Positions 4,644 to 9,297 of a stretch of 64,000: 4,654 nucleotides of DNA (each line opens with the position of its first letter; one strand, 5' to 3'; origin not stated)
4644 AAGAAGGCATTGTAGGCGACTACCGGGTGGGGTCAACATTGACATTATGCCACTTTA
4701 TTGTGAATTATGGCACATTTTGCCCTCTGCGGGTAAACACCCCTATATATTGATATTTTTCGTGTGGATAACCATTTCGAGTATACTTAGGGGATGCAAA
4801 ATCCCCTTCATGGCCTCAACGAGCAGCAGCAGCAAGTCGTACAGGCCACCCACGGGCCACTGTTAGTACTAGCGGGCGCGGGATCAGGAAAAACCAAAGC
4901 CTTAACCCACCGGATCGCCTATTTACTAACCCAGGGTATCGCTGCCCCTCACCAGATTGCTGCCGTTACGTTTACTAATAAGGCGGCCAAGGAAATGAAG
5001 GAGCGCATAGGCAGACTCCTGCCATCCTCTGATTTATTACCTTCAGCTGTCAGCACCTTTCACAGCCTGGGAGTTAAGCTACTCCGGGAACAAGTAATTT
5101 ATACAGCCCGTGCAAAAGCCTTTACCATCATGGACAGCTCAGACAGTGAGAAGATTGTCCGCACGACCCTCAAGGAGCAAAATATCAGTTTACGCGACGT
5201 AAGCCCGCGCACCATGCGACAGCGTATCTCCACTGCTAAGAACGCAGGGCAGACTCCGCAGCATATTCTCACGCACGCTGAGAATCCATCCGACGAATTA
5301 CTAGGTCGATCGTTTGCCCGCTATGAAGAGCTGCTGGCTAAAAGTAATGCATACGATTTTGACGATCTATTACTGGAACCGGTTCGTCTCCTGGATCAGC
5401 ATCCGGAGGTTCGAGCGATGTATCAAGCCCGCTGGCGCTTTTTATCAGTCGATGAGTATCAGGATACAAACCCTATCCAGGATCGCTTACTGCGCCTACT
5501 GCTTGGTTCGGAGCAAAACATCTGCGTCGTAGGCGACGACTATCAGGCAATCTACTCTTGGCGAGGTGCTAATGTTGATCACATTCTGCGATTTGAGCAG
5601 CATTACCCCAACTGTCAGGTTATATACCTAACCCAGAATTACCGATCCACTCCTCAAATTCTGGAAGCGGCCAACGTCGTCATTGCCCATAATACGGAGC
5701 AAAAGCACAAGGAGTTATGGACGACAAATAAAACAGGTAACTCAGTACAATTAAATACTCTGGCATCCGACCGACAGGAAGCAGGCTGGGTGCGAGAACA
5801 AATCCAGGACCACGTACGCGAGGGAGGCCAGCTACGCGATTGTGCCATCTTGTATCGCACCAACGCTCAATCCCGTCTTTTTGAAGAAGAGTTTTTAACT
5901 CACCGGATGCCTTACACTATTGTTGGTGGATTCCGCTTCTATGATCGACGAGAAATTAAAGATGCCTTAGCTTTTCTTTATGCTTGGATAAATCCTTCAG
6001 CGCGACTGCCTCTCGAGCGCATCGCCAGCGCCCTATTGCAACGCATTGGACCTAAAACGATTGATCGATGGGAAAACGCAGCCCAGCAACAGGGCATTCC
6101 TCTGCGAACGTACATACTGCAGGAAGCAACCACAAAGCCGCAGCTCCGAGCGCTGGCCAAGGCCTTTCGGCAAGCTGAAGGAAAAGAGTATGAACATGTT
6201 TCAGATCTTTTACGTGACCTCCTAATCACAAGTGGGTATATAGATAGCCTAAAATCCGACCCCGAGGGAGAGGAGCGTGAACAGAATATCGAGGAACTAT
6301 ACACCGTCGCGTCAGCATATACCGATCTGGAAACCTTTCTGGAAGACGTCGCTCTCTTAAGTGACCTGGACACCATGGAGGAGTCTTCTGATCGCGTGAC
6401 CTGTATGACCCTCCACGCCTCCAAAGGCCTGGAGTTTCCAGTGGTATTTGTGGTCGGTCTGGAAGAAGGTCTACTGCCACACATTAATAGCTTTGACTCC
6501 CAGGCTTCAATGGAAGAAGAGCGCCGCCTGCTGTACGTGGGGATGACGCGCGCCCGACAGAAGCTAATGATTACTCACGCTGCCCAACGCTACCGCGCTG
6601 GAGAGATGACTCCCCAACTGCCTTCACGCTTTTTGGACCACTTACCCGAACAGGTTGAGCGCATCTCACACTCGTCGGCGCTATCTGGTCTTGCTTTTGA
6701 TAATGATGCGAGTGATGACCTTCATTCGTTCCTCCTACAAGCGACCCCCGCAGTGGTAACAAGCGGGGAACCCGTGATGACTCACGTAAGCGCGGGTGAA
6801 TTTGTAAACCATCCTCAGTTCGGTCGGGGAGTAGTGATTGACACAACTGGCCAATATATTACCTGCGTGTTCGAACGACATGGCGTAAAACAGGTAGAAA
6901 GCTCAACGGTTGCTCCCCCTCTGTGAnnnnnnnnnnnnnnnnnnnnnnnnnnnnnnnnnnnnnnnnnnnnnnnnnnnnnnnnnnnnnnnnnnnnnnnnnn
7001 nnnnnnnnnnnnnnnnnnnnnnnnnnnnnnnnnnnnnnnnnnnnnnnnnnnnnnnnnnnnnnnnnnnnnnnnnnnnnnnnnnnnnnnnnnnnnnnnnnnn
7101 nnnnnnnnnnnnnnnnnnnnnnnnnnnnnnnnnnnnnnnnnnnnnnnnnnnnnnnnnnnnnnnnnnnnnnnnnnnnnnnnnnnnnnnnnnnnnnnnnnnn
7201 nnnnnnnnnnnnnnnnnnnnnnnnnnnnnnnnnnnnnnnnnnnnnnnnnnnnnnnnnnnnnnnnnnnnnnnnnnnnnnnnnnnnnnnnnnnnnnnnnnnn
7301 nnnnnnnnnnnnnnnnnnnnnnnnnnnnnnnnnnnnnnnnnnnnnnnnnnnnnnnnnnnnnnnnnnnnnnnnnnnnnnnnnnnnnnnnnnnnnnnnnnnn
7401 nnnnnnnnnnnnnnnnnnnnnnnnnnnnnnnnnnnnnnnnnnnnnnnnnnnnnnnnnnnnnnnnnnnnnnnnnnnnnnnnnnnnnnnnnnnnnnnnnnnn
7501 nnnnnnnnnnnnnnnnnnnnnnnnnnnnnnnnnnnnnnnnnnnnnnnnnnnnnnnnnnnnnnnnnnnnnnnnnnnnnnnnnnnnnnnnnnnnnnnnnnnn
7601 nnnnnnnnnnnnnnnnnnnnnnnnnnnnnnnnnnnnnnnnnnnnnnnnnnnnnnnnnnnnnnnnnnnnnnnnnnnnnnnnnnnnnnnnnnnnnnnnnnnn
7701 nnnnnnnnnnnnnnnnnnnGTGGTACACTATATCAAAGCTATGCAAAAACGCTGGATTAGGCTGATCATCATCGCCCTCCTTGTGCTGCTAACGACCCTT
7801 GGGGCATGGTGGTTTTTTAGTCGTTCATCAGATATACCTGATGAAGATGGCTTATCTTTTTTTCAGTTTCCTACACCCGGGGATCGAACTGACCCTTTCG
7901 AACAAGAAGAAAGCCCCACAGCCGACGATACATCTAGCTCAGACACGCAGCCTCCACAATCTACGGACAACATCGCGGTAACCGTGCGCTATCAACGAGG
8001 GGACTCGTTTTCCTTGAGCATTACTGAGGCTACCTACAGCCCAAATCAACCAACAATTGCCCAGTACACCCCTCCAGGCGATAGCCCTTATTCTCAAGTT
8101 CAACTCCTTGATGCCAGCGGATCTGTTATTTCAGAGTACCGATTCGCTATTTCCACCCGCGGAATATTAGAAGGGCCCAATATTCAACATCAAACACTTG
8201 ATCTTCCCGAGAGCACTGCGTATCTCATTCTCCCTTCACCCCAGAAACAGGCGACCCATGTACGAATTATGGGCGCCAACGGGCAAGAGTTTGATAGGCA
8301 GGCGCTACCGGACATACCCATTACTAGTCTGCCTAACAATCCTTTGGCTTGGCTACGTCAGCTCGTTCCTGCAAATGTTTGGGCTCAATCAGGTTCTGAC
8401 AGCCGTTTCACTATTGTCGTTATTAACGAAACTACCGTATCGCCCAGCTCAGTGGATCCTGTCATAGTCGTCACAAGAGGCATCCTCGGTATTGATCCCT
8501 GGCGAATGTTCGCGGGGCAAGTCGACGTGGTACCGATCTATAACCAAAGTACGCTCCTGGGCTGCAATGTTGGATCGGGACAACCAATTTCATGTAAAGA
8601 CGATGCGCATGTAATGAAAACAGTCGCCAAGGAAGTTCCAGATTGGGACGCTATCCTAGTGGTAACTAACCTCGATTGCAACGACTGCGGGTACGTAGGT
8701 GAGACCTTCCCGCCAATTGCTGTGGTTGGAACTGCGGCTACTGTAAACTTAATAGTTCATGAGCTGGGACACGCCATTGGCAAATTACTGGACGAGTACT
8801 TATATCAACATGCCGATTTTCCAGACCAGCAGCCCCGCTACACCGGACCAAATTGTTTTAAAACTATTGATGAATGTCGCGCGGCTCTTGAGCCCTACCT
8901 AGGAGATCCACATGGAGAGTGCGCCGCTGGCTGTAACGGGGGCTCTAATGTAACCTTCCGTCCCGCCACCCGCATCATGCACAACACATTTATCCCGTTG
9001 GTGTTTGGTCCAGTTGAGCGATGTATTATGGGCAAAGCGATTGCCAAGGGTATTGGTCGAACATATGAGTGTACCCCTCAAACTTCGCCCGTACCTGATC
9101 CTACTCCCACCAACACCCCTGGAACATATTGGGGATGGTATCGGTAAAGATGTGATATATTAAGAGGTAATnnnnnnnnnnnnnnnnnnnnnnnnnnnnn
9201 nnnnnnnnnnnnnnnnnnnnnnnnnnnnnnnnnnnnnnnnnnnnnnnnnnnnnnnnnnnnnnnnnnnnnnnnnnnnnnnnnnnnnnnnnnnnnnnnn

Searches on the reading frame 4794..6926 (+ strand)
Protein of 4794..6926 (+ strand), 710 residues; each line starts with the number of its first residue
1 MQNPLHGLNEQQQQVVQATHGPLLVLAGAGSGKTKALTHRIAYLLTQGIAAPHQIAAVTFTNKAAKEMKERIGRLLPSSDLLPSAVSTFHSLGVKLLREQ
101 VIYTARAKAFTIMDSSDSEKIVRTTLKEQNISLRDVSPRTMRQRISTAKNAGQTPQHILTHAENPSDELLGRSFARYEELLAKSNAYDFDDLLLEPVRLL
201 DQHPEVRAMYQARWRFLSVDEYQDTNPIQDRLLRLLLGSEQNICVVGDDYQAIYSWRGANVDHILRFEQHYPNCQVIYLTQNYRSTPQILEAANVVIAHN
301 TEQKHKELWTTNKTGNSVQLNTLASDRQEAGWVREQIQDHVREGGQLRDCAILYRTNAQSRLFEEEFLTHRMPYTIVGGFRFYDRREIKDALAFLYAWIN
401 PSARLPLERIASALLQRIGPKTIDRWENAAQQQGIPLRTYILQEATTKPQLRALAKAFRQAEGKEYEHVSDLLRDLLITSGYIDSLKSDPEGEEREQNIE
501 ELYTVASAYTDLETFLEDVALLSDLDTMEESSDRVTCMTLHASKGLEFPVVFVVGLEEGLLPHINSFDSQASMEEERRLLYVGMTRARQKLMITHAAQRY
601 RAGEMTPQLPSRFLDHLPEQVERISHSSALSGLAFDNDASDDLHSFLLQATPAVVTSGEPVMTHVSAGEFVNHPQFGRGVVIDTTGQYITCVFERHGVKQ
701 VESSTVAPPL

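Call 9: search_protein_families(library=pfam, proteins=[window:4794-6926:+], max_evalue=0.01)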
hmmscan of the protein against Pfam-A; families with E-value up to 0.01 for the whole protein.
window:4794-6926:+ (710 aa): 7 families
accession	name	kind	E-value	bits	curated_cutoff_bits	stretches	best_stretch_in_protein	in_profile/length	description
PF00580.27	UvrD-helicase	-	4.8e-83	279.4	23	1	8-272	1-271/271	UvrD/REP helicase N-terminal domain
PF13361.12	UvrD_C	-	5.9e-71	240.1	25.6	1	277-596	1-348/350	UvrD-like helicase C-terminal domain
PF13245.12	AAA_19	-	3.8e-22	79.3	25.1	1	12-255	1-132/134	AAA domain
PF13538.12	UvrD_C_2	-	1.6e-12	47.5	27.4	1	535-593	2-51/52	UvrD-like helicase C-terminal domain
PF01443.25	Viral_helicase1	-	3.5e-08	34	21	1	531-593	178-226/228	Viral superfamily 1 RNA helicase core domain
PF13604.12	AAA_30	-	1.8e-06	28.3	27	1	8-73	2-67/191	AAA domain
PF13087.12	AAA_12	-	0.00042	20.4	27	0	525-593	129-190/195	AAA domain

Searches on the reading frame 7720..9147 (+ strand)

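Call 9: search_protein_families(library=pfam, proteins=[window:7720-9147:+], max_evalue=0.01)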
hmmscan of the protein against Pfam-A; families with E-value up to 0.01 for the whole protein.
window:7720-9147:+ (475 aa): 1 family
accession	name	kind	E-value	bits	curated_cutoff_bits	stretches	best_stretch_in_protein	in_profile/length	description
PF09471.16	Peptidase_M64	-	0.0035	17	26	1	299-368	102-169/302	IgA Peptidase M64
